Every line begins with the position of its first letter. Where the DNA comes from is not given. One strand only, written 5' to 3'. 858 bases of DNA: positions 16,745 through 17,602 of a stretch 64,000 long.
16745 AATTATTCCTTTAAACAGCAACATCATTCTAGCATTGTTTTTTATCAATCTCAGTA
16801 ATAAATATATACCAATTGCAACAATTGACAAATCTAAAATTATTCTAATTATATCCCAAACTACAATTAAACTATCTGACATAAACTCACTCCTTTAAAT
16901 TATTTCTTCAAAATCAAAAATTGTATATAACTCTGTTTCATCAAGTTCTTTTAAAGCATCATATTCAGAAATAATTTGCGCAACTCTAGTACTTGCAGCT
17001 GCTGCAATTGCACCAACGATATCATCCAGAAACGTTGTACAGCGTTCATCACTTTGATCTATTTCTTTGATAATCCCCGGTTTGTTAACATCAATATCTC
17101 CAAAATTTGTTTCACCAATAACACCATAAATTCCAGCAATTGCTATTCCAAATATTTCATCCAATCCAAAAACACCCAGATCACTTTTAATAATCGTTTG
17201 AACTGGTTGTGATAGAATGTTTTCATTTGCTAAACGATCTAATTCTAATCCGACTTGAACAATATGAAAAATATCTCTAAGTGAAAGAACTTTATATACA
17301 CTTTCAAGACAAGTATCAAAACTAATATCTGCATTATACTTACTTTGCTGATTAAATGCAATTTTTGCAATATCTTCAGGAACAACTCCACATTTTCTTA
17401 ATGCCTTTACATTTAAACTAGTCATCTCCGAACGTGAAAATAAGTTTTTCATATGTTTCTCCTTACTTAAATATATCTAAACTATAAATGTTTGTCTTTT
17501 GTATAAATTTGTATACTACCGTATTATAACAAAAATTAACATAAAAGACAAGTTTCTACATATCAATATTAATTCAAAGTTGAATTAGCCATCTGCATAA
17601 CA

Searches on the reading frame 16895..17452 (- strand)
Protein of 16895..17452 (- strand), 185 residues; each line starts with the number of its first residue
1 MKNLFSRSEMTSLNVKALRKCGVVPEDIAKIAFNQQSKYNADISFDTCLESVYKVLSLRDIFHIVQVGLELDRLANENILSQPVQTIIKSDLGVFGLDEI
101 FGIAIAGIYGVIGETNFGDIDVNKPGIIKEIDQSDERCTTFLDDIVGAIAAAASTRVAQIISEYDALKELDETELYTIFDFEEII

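Call 3: search_protein_families(library=pfam, proteins=[window:16895-17452:-], max_evalue=0.01)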
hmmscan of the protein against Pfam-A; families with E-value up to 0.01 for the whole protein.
window:16895-17452:- (185 aa): 1 family
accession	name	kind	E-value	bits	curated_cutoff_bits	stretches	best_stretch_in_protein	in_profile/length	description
PF04608.18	PgpA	-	2.8e-17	63.4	28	1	55-157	31-139/141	Phosphatidylglycerophosphatase A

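Call 4: search_protein_families(library=ncbifam, proteins=[window:16895-17452:-], max_evalue=0.01)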
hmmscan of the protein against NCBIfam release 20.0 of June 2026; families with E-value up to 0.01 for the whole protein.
window:16895-17452:- (185 aa): 2 families
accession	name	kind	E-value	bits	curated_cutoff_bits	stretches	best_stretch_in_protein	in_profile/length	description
TIGR03161.1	ribazole_CobZ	equivalog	1.7e-08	34.9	152.5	1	49-157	37-138/140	alpha-ribazole phosphatase CobZ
NF038002.1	bifunc_CbiS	equivalog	0.00015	21.3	250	1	49-156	232-334/335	bifunctional adenosylcobinamide hydrolase/alpha-ribazole phosphatase CbiS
